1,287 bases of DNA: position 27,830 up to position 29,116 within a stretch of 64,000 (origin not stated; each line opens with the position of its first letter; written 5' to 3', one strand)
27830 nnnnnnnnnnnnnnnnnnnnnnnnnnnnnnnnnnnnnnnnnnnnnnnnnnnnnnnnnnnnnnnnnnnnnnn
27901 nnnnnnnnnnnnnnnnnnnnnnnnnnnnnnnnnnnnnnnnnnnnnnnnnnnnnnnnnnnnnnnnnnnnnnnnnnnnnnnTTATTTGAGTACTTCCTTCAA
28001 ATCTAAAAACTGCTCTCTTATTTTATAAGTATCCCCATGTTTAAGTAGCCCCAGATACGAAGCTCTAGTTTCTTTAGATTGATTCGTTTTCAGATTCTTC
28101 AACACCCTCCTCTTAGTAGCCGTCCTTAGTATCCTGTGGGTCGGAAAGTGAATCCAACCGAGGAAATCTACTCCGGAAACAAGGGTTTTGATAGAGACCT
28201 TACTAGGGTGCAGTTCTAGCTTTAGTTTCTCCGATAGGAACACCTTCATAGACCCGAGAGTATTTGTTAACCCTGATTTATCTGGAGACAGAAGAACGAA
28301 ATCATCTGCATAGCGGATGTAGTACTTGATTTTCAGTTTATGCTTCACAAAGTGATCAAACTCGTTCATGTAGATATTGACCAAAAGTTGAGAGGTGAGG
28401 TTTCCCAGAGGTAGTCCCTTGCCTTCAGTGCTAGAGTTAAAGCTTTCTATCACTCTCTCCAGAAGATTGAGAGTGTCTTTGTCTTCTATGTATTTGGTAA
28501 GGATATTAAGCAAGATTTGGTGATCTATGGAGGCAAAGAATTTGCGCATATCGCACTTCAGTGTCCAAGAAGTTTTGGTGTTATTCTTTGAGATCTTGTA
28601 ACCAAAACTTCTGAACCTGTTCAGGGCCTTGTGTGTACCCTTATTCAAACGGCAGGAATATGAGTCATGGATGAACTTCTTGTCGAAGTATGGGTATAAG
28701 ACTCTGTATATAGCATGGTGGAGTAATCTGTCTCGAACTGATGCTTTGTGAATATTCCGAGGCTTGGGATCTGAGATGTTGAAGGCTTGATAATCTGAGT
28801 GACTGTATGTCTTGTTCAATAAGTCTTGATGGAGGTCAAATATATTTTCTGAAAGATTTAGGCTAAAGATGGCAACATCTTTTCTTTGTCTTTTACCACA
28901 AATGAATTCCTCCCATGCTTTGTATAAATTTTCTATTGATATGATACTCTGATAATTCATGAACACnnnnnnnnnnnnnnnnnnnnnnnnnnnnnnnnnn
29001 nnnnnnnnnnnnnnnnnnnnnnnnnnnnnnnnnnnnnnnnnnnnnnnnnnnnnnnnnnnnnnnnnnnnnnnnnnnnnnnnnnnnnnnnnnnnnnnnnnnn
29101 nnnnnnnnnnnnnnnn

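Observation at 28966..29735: Non-canonical DGR layout: avd is inverted and sits between TR and RT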

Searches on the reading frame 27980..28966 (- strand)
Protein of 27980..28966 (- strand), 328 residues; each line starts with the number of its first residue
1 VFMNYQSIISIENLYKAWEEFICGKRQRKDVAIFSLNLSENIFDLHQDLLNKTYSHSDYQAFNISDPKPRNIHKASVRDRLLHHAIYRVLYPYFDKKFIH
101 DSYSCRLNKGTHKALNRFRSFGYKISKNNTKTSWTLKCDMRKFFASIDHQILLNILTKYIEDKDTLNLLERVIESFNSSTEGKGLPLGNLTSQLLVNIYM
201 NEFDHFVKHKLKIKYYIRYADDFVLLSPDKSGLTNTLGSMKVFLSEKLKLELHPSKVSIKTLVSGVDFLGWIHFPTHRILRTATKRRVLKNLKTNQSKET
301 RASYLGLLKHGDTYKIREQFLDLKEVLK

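Call 4: search_protein_families(library=pfam, proteins=[window:27980-28966:-], max_evalue=1)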
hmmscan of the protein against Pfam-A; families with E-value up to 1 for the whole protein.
window:27980-28966:- (328 aa): 2 families
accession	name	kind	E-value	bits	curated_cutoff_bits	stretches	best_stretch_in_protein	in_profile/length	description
PF00078.32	RVT_1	-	4.1e-26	92.4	29.6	1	68-271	8-203/205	Reverse transcriptase (RNA-dependent DNA polymerase)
PF24597.1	TPR_DOP1_M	-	0.046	13.8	26.7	1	141-181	70-110/186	DOP1 middle TPR domain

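Call 6: search_protein_families(library=ncbifam, proteins=[window:27980-28966:-], max_evalue=1)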
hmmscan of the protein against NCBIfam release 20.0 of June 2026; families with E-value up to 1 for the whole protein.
window:27980-28966:- (328 aa): 7 families
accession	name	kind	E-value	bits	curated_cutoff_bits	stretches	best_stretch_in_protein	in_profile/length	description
TIGR04416.1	group_II_RT_mat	equivalog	5.8e-42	144.1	300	1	33-327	27-318/353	group II intron reverse transcriptase/maturase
NF041747.1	Drt3a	equivalog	4.1e-22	79.1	200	1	132-306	110-259/412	antiviral reverse transcriptase Drt3a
NF038233.2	retron_St85_RT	exception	9.2e-15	54.7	235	1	130-248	86-203/289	retron St85 family RNA-directed DNA polymerase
NF041746.1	Drt2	equivalog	1.4e-14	54.1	390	2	175-295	214-343/416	antiviral reverse transcriptase Drt2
NF041750.1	Drt5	equivalog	5.8e-09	35.4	550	1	100-259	93-250/484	antiviral reverse transcriptase Drt5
TIGR04499.1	abortive_AbiA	subfamily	3.8e-07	29.2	250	1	103-236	116-264/615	AbiA family abortive infection protein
NF042941.1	Retron_TIR_antiphage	equivalog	8.6e-05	21.5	600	1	126-229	85-186/464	TIR domain-containing anti-phage reverse transcriptase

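Call 11: find_homologous_proteins(query=window:27980-28966:-, max_evalue=1e-20)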
Query window:27980-28966:- (328 aa): 8000 proteins with E <= 1e-20 among 8000 candidates; the best 120 are listed.
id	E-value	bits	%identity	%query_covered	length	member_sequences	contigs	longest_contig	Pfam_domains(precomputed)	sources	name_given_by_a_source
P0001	2.0e-214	729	100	99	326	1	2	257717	PF00078.33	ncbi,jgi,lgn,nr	ncbi:MAG: Retron-type RNA-directed DNA polymerase [Parcubacteria bacterium C7867-005]|nr:MAG: Retron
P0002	2.7e-150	518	72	97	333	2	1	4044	PF00078.33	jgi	-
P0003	4.8e-149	514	71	98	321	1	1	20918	PF00078.33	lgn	-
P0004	3.1e-148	511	71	96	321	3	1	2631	PF00078.33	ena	-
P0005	8.6e-147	507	71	96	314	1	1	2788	PF00078.33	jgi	jgi:RNA-directed DNA polymerase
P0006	1.8e-146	506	70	96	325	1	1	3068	PF00078.33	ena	-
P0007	3.8e-146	505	70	99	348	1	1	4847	PF00078.33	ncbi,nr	ncbi:MAG: reverse transcriptase domain-containing protein [bacterium]|nr:reverse transcriptase domai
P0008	4.5e-146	504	68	100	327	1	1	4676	PF00078.33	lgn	-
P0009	1.1e-145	503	69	98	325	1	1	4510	PF00078.33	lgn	-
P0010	1.2e-145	503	70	97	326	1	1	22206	PF00078.33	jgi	jgi:retron-type reverse transcriptase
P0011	3.8e-145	501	66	97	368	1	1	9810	PF00078.33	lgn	-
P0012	1.2e-144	500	71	97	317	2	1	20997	PF00078.33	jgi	jgi:RNA-directed DNA polymerase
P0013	1.5e-144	499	68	98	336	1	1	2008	PF00078.33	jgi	-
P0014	2.5e-144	499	75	90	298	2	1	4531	PF00078.33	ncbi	ncbi:MAG: reverse transcriptase/maturase family protein [Patescibacteria group bacterium]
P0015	2.8e-144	498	68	97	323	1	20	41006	PF00078.33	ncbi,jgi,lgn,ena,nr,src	ncbi:MAG: hypothetical protein A3C62_01905 [Candidatus Zambryskibacteria bacterium RIFCSPHIGHO2_02_F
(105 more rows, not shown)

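Call 13: find_related_loci(query=A1, collection=genome_contigs, flank=4000)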
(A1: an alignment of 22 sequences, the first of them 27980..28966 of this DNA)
Query A1 (328 aa) in genome_contigs; peptide patterns used: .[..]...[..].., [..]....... (x = any residue, [..] = any of these).
600 stretches matched a pattern (row limit reached: there are more); 589 encode a relative of the query (tblastn E <= 1e-3); the best 80 are kept; 80 distinct loci.
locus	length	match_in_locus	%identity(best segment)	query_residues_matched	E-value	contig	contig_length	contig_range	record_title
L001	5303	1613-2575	70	5-328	5e-154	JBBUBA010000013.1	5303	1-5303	MAG: Patescibacteria group bacterium isolate H41-bin150_1 H41_bin150_1_000000000013, whole genome shotgun sequence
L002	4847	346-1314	71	5-323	6e-153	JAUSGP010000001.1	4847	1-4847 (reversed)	MAG: bacterium isolate E14_metabat.bin.13 E14_k141_464409, whole genome shotgun sequence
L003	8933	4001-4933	69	4-319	3e-147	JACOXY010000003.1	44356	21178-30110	MAG: Candidatus Liptonbacteria bacterium isolate NC_groundwater_165_Ag_S-0.1um_43_15 S4_GD2017_2_S1_scaffold_1362, whole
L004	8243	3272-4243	67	5-328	2e-146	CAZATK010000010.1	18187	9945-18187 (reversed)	MAG TPA_asm: uncultured Candidatus Saccharibacteria bacterium isolate SRP178908_co1_176 genome assembly, contig: NODE_19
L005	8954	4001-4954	68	3-319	5e-146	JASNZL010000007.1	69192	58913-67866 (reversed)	MAG: Candidatus Zambryskiibacteriota bacterium isolate PATE-6 HKU-EGSB-PATE-6_7, whole genome shotgun sequence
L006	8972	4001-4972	66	4-327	5e-146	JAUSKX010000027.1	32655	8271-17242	MAG: Candidatus Azambacteria bacterium isolate E14_metabat.bin.84 E14_k141_1556848, whole genome shotgun sequence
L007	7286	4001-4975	66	4-328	1e-145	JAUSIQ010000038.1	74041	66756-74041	MAG: bacterium isolate E14_metabat.bin.263 E14_k141_181358, whole genome shotgun sequence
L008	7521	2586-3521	69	5-316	1e-144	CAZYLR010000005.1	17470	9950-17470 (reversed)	MAG TPA_asm: uncultured Candidatus Saccharibacteria bacterium isolate SRP050083_co2_396 genome assembly, contig: NODE_22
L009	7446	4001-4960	67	5-323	2e-144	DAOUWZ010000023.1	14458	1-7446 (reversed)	MAG TPA_asm: bacterium isolate CSMAG_888 CSMAG_888_k141_91374_length_14458_cov_27.5932, whole genome shotgun sequence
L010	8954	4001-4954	67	5-323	5e-144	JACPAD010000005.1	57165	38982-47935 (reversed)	MAG: Candidatus Zambryskibacteria bacterium isolate NC_groundwater_222_Ag_S-0.1um_46_12 S4_GD2017_2_S1_scaffold_672, who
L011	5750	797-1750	68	5-323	3e-144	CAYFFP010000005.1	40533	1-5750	MAG TPA_asm: uncultured Candidatus Saccharibacteria bacterium isolate ERP013524_co1_51 genome assembly, contig: NODE_158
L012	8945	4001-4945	65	5-319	4e-144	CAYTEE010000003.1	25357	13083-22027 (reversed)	MAG TPA_asm: uncultured Candidatus Saccharibacteria bacterium isolate SRP050083_co2_44 genome assembly, contig: NODE_124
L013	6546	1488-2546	63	2-322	4e-144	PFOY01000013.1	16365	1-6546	MAG: Candidatus Nomurabacteria bacterium CG_4_10_14_0_2_um_filter_30_12 CG_4_10_14_0.2_scaffold_8088_c, whole genome sho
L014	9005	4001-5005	65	5-318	3e-143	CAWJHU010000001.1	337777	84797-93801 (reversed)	MAG: Candidatus Nomurabacteria bacterium isolate MFD03726.bin.1.76 genome assembly, contig: contig_15232, whole genome s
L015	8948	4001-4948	67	4-318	9e-143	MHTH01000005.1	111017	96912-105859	MAG: Candidatus Vogelbacteria bacterium RIFOXYB1_FULL_42_16 rifoxyb1_full_scaffold_180, whole genome shotgun sequence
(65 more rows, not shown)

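Call 57: find_encoding_contigs(protein=P0001, flank=2500, max_places=8)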
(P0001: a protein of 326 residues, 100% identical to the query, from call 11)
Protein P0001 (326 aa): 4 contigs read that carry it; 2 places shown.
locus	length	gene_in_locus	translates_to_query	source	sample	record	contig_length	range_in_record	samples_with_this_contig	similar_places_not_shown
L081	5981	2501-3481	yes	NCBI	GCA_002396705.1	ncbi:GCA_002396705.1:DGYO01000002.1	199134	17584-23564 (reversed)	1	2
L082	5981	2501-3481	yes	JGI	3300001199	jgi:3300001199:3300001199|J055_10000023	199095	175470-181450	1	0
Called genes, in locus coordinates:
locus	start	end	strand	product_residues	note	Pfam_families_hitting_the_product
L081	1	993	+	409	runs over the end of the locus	PF00587:tRNA-synt_2b, PF03129:HGTP_anticodon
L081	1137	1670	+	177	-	-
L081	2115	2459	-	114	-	PF22296:bAvd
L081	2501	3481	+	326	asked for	PF00078:RVT_1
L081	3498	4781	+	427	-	PF00675:Peptidase_M16, PF05193:Peptidase_M16_C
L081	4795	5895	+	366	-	PF01594:AI-2E_transport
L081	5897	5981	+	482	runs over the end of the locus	PF00133:tRNA-synt_1, PF01406:tRNA-synt_1e (faint), PF09334:tRNA-synt_1g, PF19303:Anticodon_3 (faint), PF09334:tRNA-synt_1g, PF00133:tRNA-synt_1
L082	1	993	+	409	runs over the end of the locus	PF00587:tRNA-synt_2b, PF03129:HGTP_anticodon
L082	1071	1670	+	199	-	-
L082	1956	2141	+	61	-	-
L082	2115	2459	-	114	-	PF22296:bAvd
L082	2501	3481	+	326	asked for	PF00078:RVT_1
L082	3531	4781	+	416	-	PF00675:Peptidase_M16, PF05193:Peptidase_M16_C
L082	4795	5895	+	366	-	PF01594:AI-2E_transport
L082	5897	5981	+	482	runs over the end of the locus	PF00133:tRNA-synt_1, PF01406:tRNA-synt_1e (faint), PF09334:tRNA-synt_1g, PF19303:Anticodon_3 (faint), PF09334:tRNA-synt_1g, PF00133:tRNA-synt_1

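Call 60: find_encoding_contigs(protein=P0015, flank=1800, max_places=10)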
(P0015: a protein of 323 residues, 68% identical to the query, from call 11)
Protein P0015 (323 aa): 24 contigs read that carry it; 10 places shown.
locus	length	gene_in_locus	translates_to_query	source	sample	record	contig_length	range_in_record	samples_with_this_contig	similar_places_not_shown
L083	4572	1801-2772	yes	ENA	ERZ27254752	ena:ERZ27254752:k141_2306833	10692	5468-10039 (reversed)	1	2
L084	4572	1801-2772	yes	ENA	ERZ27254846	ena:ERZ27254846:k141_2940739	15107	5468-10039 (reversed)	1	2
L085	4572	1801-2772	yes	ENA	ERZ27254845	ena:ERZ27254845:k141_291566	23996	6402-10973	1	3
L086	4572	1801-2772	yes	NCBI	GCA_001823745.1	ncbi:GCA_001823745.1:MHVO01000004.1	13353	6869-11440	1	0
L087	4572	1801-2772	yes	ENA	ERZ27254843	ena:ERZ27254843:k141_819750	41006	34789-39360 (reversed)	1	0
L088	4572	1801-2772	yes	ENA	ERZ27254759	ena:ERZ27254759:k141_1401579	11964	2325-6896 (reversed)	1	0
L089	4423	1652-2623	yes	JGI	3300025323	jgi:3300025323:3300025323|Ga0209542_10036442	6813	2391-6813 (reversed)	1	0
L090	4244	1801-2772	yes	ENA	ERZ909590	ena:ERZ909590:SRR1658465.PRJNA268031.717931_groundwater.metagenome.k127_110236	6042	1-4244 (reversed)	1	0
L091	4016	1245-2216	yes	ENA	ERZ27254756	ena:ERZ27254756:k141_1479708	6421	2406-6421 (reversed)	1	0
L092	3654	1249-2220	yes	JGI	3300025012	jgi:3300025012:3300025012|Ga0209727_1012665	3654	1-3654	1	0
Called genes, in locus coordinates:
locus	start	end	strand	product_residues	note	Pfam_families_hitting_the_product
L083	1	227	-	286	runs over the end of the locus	PF00665:rve, PF13683:rve_3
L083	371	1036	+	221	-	-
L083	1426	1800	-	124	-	PF22296:bAvd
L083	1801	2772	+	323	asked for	PF00078:RVT_1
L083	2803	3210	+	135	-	PF01245:Ribosomal_L19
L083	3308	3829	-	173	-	PF02245:Pur_DNA_glyco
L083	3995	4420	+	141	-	PF07883:Cupin_2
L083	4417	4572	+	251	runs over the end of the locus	PF00702:Hydrolase (faint), PF08282:Hydrolase_3, PF03332:PMM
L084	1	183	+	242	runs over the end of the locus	PF00849:PseudoU_synth_2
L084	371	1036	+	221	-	-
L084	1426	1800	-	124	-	PF22296:bAvd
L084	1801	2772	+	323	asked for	PF00078:RVT_1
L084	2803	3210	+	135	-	PF01245:Ribosomal_L19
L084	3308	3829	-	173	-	PF02245:Pur_DNA_glyco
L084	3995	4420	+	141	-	PF07883:Cupin_2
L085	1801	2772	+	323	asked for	PF00078:RVT_1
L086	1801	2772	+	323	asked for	PF00078:RVT_1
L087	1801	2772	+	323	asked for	PF00078:RVT_1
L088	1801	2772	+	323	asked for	PF00078:RVT_1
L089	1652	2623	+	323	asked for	PF00078:RVT_1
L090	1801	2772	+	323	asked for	PF00078:RVT_1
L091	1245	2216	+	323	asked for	PF00078:RVT_1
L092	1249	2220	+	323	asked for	PF00078:RVT_1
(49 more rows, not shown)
